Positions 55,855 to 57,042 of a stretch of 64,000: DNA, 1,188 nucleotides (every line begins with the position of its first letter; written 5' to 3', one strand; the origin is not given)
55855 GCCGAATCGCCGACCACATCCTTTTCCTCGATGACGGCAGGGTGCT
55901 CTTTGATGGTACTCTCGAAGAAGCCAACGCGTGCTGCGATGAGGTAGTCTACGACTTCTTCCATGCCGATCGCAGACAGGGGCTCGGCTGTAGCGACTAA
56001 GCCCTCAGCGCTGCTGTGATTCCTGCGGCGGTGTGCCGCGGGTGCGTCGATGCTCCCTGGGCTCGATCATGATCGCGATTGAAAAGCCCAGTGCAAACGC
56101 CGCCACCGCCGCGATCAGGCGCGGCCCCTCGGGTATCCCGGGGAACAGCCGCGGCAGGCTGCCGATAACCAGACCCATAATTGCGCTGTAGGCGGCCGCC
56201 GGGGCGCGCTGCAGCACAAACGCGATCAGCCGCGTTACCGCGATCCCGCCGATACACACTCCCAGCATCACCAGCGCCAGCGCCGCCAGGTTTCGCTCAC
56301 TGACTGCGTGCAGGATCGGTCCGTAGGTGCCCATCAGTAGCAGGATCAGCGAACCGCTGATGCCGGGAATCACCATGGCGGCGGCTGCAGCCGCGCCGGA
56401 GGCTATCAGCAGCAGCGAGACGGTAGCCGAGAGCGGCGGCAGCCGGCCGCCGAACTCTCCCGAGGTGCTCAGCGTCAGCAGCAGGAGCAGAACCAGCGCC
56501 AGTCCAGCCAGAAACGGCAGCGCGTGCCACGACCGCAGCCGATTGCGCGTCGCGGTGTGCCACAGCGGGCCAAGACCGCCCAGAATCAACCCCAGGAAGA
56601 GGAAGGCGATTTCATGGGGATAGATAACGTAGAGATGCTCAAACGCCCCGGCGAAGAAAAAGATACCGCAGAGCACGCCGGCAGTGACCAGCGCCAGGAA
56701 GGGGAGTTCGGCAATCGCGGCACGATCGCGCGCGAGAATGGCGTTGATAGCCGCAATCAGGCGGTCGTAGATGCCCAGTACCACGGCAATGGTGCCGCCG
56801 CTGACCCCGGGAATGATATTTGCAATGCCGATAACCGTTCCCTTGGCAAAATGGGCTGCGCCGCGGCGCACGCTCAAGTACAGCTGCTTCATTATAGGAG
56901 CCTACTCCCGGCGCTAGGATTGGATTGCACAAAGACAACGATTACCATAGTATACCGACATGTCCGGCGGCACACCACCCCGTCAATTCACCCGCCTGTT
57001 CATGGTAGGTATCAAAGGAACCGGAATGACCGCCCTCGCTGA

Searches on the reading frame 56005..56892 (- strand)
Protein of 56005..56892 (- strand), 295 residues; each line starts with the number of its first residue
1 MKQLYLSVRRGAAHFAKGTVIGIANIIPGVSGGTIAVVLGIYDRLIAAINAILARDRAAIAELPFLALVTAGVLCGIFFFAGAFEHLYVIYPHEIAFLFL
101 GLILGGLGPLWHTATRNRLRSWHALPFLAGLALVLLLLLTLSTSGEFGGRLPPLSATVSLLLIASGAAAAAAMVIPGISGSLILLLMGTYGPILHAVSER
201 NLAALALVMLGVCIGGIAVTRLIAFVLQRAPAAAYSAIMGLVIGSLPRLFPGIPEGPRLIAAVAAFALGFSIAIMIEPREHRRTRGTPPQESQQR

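Call 58: search_protein_families(library=pfam, proteins=[window:56005-56892:-], max_evalue=0.000001)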
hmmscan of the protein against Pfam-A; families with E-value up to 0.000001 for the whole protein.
window:56005-56892:- (295 aa): 1 family
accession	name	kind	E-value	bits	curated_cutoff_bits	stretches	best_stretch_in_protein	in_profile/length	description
PF04018.18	VCA0040-like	-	7.7e-45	153.8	26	1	21-251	1-230/246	Undecaprenyl phosphate translocase-like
